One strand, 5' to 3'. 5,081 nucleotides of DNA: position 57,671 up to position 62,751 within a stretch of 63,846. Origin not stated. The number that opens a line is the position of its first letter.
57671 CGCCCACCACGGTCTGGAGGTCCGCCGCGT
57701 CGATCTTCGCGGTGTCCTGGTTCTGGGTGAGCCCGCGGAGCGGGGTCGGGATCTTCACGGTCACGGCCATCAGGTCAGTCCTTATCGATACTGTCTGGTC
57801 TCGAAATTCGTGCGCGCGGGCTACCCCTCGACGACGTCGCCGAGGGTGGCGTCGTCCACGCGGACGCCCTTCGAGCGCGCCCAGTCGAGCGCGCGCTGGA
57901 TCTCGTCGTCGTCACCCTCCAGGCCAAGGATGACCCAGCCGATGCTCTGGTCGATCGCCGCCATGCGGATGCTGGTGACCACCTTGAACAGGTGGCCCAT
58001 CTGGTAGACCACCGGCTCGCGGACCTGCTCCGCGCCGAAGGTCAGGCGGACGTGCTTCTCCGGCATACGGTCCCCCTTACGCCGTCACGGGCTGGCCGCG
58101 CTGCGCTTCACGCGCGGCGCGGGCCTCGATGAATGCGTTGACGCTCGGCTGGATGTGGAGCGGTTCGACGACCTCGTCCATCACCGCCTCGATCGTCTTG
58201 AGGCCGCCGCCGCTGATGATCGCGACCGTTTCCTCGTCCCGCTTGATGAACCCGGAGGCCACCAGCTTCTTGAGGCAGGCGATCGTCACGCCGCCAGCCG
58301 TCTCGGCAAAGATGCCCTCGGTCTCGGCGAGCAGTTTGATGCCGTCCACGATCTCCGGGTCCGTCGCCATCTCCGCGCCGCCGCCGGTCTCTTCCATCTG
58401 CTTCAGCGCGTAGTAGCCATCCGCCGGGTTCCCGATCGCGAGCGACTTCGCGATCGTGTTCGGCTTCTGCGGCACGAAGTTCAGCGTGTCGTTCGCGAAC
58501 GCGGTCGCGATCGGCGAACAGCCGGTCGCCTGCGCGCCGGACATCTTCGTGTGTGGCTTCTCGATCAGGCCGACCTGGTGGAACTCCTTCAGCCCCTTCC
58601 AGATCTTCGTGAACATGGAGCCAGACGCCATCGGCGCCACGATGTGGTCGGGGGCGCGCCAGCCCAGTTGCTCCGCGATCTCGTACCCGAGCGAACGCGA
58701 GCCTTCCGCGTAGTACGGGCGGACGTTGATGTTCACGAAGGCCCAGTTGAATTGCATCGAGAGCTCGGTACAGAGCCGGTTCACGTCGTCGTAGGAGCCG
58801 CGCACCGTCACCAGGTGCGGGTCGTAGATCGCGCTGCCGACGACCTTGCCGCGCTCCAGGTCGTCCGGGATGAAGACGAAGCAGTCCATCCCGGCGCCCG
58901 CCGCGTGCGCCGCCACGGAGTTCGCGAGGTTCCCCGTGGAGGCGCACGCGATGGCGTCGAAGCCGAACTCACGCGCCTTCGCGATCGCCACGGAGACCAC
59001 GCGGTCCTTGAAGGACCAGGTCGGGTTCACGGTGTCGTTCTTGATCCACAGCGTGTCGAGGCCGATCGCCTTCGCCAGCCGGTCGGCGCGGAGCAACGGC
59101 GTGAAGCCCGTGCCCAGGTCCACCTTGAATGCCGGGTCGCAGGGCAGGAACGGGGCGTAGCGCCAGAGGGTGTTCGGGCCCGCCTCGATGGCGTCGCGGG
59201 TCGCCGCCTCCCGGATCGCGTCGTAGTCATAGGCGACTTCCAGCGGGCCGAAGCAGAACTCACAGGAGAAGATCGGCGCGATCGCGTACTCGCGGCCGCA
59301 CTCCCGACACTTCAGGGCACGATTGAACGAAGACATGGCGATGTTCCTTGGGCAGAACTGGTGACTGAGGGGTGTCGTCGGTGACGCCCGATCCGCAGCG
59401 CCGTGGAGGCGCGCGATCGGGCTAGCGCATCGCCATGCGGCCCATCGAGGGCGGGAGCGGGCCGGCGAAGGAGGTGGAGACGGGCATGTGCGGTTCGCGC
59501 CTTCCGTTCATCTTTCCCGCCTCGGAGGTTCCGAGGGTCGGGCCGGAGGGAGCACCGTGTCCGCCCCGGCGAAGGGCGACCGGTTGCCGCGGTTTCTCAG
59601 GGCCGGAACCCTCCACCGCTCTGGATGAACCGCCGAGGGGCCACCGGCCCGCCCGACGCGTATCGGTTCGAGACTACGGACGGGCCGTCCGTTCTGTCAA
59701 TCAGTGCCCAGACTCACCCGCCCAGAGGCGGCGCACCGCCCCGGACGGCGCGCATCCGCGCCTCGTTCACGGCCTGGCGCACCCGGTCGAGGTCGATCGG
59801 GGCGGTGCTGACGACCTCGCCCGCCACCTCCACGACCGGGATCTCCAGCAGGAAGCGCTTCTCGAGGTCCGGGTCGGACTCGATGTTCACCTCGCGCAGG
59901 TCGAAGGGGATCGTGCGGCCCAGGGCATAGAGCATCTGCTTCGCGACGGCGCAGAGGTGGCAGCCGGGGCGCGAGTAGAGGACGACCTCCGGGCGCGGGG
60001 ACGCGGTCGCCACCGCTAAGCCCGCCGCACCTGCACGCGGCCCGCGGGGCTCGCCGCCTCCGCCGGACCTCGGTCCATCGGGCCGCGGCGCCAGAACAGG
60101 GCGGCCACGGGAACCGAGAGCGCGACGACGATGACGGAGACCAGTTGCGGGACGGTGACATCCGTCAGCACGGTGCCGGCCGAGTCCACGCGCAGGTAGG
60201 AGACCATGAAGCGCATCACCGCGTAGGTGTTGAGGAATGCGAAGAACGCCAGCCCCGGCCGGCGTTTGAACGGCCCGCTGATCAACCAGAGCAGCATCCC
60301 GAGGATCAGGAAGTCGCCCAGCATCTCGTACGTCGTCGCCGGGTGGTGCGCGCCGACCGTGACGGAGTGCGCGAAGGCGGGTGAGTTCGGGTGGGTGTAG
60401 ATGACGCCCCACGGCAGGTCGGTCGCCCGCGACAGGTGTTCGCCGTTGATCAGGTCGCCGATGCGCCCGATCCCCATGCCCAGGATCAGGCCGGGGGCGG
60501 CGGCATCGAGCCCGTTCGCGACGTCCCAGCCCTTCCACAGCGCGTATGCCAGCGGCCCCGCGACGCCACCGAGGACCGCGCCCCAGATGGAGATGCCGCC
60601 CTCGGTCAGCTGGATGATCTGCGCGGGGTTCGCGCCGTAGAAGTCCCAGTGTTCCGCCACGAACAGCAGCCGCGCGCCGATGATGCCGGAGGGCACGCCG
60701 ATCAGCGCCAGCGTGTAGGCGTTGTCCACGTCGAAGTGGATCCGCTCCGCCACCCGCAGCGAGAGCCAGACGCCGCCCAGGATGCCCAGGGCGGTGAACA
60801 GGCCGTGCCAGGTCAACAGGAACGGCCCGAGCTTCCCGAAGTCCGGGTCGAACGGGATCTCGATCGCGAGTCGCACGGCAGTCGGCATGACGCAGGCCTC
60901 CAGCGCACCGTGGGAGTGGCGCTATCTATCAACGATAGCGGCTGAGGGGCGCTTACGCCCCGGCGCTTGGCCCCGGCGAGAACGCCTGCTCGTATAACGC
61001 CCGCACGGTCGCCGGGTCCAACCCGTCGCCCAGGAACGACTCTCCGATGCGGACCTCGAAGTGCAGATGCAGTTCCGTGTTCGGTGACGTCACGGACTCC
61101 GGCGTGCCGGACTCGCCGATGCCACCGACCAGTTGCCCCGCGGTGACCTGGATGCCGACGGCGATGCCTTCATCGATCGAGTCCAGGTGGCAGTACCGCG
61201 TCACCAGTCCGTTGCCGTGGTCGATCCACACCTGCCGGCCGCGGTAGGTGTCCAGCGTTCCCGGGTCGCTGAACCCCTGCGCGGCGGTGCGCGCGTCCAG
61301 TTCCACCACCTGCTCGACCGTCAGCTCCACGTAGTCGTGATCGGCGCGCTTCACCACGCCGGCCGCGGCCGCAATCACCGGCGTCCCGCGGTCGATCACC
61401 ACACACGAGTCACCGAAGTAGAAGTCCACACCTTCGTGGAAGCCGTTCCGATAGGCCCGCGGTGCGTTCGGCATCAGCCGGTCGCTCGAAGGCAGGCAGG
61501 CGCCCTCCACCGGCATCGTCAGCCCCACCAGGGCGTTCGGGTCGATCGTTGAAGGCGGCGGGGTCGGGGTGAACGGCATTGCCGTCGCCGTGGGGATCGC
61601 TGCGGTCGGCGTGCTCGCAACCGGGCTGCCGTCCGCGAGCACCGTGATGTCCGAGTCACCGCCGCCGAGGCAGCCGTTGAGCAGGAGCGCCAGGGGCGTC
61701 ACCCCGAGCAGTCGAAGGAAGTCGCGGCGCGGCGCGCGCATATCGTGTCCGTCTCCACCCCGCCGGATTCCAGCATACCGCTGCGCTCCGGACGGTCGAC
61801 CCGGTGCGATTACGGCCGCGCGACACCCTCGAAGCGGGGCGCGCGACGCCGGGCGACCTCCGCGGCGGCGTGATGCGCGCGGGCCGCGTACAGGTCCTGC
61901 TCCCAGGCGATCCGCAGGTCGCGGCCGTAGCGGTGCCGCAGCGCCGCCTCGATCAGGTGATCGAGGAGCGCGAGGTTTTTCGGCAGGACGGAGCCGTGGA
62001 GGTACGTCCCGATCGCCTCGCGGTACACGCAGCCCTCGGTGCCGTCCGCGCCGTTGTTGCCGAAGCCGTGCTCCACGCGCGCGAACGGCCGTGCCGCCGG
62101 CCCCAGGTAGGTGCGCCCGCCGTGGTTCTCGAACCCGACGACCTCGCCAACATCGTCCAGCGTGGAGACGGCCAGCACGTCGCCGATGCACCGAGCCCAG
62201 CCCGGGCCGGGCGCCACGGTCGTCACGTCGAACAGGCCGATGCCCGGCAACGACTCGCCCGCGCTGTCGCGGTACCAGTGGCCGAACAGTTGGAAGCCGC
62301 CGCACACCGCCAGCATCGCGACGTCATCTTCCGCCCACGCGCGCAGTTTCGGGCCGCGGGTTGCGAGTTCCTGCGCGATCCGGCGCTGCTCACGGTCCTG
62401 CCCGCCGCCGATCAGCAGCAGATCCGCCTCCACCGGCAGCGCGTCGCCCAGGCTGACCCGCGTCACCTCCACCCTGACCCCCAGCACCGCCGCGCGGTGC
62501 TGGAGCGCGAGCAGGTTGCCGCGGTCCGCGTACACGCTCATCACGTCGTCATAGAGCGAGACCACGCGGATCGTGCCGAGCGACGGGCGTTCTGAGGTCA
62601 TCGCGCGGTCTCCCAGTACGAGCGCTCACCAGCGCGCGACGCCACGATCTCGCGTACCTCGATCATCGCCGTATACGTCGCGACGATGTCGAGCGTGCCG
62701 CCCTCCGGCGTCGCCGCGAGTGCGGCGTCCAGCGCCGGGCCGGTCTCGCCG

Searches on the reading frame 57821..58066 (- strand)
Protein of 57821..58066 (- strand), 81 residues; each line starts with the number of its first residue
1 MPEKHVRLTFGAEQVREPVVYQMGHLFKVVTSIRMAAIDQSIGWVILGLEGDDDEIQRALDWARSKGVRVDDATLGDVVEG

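Call 3: search_protein_families(library=pfam, proteins=[window:57821-58066:-], max_evalue=0.01)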
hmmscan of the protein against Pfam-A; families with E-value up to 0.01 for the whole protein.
window:57821-58066:- (81 aa): 1 family
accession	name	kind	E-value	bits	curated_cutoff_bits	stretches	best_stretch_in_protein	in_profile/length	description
PF09383.16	NIL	-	6.1e-15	55.3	24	1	5-70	2-71/73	NIL domain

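Call 5: search_protein_families(library=ncbifam, proteins=[window:57821-58066:-], max_evalue=0.001)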
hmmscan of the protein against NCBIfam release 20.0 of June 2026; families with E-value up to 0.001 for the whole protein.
window:57821-58066:- (81 aa): 1 family
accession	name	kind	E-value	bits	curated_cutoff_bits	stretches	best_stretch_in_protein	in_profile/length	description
TIGR02314.1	ABC_MetN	equivalog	7.5e-05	21.9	499.7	1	6-71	269-338/343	methionine ABC transporter ATP-binding protein MetN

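Call 43: find_homologous_proteins(query=window:57821-58066:-, max_evalue=0.001)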
Query window:57821-58066:- (81 aa): 204 proteins with E <= 0.001 among 204 candidates; the best 120 are listed.
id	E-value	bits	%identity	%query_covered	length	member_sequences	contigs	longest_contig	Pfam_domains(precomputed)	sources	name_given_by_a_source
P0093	5.1e-46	171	99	100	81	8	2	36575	PF09383.17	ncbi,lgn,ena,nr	ncbi:MAG: FeS-binding protein [Chloroflexi bacterium HGW-Chloroflexi-9]|nr:MAG: FeS-binding protein 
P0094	5.5e-35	136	74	100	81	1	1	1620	PF09383.17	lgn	-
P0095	2.9e-34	134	73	100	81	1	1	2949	PF09383.17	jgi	jgi:ABC-type methionine transport system ATPase subunit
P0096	1.6e-33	132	76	98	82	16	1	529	PF09383.17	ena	-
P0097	2.2e-33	131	76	98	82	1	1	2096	PF09383.17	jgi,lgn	jgi:ABC-type methionine transport system ATPase subunit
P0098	2.6e-33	131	72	100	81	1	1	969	PF09383.17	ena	-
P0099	2.8e-33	131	72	100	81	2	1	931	PF09383.17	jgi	jgi:L-aspartate semialdehyde sulfurtransferase ferredoxin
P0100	2.9e-33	131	76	98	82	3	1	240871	PF09383.17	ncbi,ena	-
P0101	3.0e-33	131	76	98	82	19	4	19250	PF09383.17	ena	-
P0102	6.8e-33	130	73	100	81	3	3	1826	PF09383.17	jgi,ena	-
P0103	8.2e-33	129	72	100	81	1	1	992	PF09383.17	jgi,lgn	-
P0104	9.8e-33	129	72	100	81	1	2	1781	PF09383.17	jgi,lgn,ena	-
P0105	1.1e-32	129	69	100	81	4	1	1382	PF09383.17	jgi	jgi:L-aspartate semialdehyde sulfurtransferase ferredoxin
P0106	1.4e-32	129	70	100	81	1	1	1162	PF09383.17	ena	-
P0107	2.0e-32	128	72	100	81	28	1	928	PF09383.17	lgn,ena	-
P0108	2.5e-32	128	69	100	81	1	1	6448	PF09383.17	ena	-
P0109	3.3e-32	127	71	98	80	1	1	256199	PF09383.17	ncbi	-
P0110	3.6e-32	127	72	100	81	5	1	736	PF09383.17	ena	-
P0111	4.9e-32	127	70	100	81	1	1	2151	PF09383.17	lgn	-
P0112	5.3e-32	127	69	100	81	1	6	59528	PF09383.17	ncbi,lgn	-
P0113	5.7e-32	127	68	100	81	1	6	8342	PF09383.17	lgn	-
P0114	6.2e-32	127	71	98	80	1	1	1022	PF09383.17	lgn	-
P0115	6.7e-32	126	71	98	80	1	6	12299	PF09383.17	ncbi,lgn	-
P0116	7.2e-32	126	72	100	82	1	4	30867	PF09383.17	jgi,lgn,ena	-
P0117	7.6e-32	126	69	100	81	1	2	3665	PF09383.17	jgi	jgi:L-aspartate semialdehyde sulfurtransferase ferredoxin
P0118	7.6e-32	126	70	100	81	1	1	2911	PF09383.17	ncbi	ncbi:MAG: NIL domain-containing protein [Dehalococcoidia bacterium]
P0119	7.8e-32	126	70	100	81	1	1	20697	PF09383.17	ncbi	ncbi:MAG: NIL domain-containing protein [Dehalococcoidia bacterium]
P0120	1.1e-31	126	69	100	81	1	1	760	PF09383.17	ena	-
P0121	1.2e-31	126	72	100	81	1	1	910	PF09383.17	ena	-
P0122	1.6e-31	125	68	100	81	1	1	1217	PF09383.17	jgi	-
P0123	2.0e-31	125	70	100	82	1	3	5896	PF09383.17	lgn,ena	-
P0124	3.1e-31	124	70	98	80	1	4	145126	PF09383.17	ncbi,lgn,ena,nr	ncbi:MAG: NIL domain-containing protein [Dehalococcoidia bacterium]|nr:NIL domain-containing protein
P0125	3.4e-31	124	70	98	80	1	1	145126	PF09383.17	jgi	-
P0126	3.5e-31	124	68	100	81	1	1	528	PF09383.17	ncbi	-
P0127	4.0e-31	124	69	100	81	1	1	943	PF09383.17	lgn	-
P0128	5.0e-31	124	69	100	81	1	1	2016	PF09383.17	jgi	jgi:L-aspartate semialdehyde sulfurtransferase ferredoxin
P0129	7.0e-31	123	70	100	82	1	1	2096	PF09383.17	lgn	-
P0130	7.2e-31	123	69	100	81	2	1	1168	PF09383.17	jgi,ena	-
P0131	7.3e-31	123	69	100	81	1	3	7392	PF09383.17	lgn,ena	-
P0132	1.1e-30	123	70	100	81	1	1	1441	PF09383.17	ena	-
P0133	1.2e-30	122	68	100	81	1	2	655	PF09383.17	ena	-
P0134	1.4e-30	122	68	100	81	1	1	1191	PF09383.17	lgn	-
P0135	1.4e-30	122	64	100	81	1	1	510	PF09383.17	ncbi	-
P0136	1.5e-30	122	70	100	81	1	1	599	PF09383.17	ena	-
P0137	1.9e-30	122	68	100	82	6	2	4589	PF09383.17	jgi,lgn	jgi:hypothetical protein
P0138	1.9e-30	122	69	100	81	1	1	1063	PF09383.17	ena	-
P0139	2.5e-30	121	68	100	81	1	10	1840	PF09383.17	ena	-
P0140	2.5e-30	121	66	98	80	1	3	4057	PF09383.17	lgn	-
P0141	2.7e-30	121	67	100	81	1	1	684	PF09383.17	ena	-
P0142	2.8e-30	121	69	100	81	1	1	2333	PF09383.17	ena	-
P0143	3.2e-30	121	67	98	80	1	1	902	PF09383.17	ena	-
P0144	3.3e-30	121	68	100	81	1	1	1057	PF09383.17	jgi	jgi:ABC-type methionine transport system ATPase subunit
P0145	3.5e-30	121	69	100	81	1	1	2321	PF09383.17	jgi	jgi:ABC-type methionine transport system ATPase subunit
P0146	3.9e-30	121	67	100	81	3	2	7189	PF09383.17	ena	-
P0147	4.0e-30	121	65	100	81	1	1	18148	PF09383.17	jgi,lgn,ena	-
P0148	5.3e-30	120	67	100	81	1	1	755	PF09383.17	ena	-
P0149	6.4e-30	120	67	100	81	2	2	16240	PF09383.17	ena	-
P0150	7.1e-30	120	68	96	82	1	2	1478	PF09383.17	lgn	-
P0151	7.1e-30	120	68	100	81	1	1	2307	PF09383.17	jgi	jgi:ABC-type methionine transport system ATPase subunit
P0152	7.3e-30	120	65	100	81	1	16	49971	PF09383.17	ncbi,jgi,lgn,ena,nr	ncbi:MAG: FeS-binding protein [Chloroflexi bacterium]|nr:FeS-binding protein [Chloroflexota bacteriu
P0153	8.1e-30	120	68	100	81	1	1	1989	PF09383.17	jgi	jgi:ABC-type methionine transport system ATPase subunit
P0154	8.1e-30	120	69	100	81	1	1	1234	PF09383.17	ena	-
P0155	8.7e-30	120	64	100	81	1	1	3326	PF09383.17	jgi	jgi:ABC-type methionine transport system ATPase subunit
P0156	9.6e-30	120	63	100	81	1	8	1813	PF09383.17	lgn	-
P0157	9.6e-30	120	64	100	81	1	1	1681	PF09383.17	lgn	-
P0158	1.1e-29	119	68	98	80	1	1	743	PF09383.17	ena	-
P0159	1.1e-29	119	64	100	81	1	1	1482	PF09383.17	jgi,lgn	-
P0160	1.2e-29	119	65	100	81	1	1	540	PF09383.17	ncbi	-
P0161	1.2e-29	119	63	100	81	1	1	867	PF09383.17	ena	-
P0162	2.2e-29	118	64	100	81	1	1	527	PF09383.17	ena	-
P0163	2.2e-29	118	64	100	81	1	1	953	PF09383.17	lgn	-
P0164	3.6e-29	118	64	100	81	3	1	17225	PF09383.17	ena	-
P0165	3.6e-29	118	68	100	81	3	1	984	PF09383.17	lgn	-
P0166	4.3e-29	118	65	100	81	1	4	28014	PF09383.17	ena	-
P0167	5.8e-29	117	65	100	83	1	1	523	PF09383.17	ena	-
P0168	7.0e-29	117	62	100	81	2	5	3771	PF09383.17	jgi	jgi:ABC-type methionine transport system ATPase subunit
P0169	7.5e-29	117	65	100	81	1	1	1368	PF09383.17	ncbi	-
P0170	7.7e-29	117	67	100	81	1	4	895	PF09383.17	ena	-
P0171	7.8e-29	117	65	100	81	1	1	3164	PF09383.17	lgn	-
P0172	8.5e-29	117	65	100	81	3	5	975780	PF09383.17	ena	-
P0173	1.0e-28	116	68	100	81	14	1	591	PF09383.17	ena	-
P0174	1.0e-28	116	67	100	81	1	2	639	PF09383.17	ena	-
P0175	1.2e-28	116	64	100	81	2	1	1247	PF09383.17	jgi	jgi:ABC-type methionine transport system ATPase subunit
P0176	1.5e-28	116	67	100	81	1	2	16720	PF09383.17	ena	-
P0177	1.5e-28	116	63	100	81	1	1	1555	PF09383.17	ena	-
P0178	1.6e-28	116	67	96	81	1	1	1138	PF09383.17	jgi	jgi:L-aspartate semialdehyde sulfurtransferase ferredoxin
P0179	2.0e-28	115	65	100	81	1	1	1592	PF09383.17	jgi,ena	-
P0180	2.2e-28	115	67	100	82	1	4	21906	PF09383.17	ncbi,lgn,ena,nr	ncbi:MAG: NIL domain-containing protein [Dehalococcoidia bacterium]|nr:NIL domain-containing protein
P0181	2.3e-28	115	65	100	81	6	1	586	PF09383.17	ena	-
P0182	2.5e-28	115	64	100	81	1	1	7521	PF09383.17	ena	-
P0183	2.6e-28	115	67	96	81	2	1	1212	PF09383.17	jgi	-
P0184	2.7e-28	115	64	100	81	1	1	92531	PF09383.17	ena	-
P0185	2.8e-28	115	64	100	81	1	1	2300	PF09383.17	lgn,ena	-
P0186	3.7e-28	115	65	100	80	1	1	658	PF09383.17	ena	-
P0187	3.9e-28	114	65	100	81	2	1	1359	PF09383.17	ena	-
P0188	8.2e-28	113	62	100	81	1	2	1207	PF09383.17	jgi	jgi:L-aspartate semialdehyde sulfurtransferase ferredoxin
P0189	1.0e-27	113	65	100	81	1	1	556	PF09383.17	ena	-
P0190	1.1e-27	113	63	100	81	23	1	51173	PF09383.17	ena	-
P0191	1.5e-27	113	64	100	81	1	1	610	PF09383.17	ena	-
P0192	1.7e-27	112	62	100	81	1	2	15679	PF09383.17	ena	-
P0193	2.0e-27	112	64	100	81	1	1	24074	PF09383.17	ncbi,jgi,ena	ncbi:MAG: NIL domain-containing protein [Dehalococcoidia bacterium]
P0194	2.6e-27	112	64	100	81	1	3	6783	PF09383.17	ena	-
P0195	3.4e-27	111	63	100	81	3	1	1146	PF09383.17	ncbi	-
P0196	3.5e-27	111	65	100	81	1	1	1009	PF09383.17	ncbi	-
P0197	3.9e-27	111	68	94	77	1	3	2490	PF09383.17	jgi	jgi:hypothetical protein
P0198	4.1e-27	111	63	100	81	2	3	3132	PF09383.17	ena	-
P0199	4.3e-27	111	67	100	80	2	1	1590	PF09383.17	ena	-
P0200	5.2e-27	111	63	100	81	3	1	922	PF09383.17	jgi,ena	-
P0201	6.1e-27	111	67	100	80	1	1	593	PF09383.17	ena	-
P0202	9.6e-27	110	63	100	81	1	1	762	PF09383.17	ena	-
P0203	2.0e-26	109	63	100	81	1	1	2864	PF09383.17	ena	-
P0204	3.1e-26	108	65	100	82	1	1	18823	PF09383.17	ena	-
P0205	3.2e-26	108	64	100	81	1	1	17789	PF09383.17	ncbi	-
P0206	3.7e-26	108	67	96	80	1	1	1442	PF09383.17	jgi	jgi:ABC-type methionine transport system ATPase subunit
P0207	3.9e-26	108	60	100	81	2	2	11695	PF09383.17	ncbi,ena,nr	ncbi:MAG: NIL domain-containing protein [Chloroflexi bacterium]|nr:NIL domain-containing protein [Ch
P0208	4.3e-26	108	64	100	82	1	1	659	PF09383.17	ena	-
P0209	4.4e-26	108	65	100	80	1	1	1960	PF09383.17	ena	-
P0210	7.5e-26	107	65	100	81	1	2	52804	PF09383.17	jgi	-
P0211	1.1e-25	107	62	100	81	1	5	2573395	PF09383.17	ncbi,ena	-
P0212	1.2e-25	107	64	100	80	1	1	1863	PF09383.17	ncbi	-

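Call 86: search_solved_structures(query=window:57821-58066:-, max_evalue=1, show_alignments=2)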
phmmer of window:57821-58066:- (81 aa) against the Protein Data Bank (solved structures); distinct sequences matched with E-value up to 1: 4.
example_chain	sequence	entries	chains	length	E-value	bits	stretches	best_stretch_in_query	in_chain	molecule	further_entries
2qsw_A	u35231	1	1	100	0.15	15.5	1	4-74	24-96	Methionine import ATP-binding protein metN 2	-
3kog_A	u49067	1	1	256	0.18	15.3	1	49-78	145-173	Putative pore-forming toxin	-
7ue2_A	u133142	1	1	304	0.3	14.5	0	33-58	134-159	RPB_PLP3_R6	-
3dhx_A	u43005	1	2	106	0.48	13.9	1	6-77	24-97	Methionine import ATP-binding protein metN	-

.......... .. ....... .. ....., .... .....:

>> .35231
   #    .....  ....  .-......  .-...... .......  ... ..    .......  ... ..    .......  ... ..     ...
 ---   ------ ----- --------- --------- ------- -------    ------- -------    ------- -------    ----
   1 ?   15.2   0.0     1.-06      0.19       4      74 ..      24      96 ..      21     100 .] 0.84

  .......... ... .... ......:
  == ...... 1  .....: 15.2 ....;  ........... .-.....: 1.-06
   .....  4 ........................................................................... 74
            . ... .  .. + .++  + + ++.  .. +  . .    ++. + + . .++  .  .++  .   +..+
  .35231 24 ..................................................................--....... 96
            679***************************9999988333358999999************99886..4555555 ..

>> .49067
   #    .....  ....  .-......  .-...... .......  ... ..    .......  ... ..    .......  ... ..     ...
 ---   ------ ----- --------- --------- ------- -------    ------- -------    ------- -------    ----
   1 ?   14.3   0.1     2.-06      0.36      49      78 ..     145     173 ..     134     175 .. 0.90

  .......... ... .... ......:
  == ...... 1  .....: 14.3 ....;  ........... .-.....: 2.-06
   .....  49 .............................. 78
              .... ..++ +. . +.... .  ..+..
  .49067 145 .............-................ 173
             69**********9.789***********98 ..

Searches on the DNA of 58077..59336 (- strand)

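Call 50: search_rna_families(source=L082, start=3000, end=8500, threshold=gathering)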
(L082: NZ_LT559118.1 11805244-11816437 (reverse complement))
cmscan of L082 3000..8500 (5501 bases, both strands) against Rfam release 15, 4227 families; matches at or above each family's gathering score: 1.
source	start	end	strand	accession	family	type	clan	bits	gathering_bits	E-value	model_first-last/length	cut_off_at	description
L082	4819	4960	+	RF00162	SAM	Cis-reg; riboswitch;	CL00012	68.7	44.4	5.2e-15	1-108/108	no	SAM riboswitch aptamer (S box leader)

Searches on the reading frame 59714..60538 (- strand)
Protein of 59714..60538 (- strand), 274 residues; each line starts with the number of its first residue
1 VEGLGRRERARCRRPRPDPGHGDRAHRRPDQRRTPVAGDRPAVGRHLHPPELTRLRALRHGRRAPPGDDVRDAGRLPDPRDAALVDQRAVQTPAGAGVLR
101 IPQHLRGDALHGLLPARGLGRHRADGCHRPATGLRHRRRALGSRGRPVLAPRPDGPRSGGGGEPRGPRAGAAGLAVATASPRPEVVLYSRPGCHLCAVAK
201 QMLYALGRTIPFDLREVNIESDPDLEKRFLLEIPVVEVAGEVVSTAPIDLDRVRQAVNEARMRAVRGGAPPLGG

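Call 4: search_protein_families(library=pfam, proteins=[window:59714-60538:-], max_evalue=0.01)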
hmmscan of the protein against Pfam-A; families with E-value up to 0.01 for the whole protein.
window:59714-60538:- (274 aa): 2 families
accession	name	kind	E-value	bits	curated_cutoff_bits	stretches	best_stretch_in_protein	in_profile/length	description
PF05768.20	Glrx-like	-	4.1e-15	56.3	26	1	184-256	1-75/77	Glutaredoxin-like domain (DUF836)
PF00462.30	Glutaredoxin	-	1.4e-05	25.6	22.9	1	185-228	1-40/60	Glutaredoxin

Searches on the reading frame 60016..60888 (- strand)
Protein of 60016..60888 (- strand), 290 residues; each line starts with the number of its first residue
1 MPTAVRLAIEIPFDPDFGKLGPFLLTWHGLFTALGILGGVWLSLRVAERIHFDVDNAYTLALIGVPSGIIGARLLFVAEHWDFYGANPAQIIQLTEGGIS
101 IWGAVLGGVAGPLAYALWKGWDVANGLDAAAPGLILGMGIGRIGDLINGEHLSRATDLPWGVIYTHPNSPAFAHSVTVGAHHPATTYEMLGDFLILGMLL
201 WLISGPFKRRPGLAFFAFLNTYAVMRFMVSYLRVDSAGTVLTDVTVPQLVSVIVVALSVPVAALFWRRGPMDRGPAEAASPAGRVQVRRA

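Call 4: search_protein_families(library=pfam, proteins=[window:60016-60888:-], max_evalue=0.01)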
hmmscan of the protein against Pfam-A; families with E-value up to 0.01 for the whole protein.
window:60016-60888:- (290 aa): 1 family
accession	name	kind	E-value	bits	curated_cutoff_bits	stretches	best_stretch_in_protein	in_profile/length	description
PF01790.23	LGT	-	2.3e-50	171.6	24.9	1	19-259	5-235/240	Prolipoprotein diacylglyceryl transferase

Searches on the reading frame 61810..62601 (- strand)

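Call 45: search_protein_families(library=pfam, proteins=[window:61810-62601:-], max_evalue=0.001)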
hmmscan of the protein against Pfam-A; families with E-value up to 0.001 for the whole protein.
window:61810-62601:- (263 aa): 1 family
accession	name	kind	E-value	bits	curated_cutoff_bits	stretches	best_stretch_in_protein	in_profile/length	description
PF07685.20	GATase_3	-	1.4e-37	129.7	27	1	12-209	1-195/196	CobB/CobQ-like glutamine amidotransferase domain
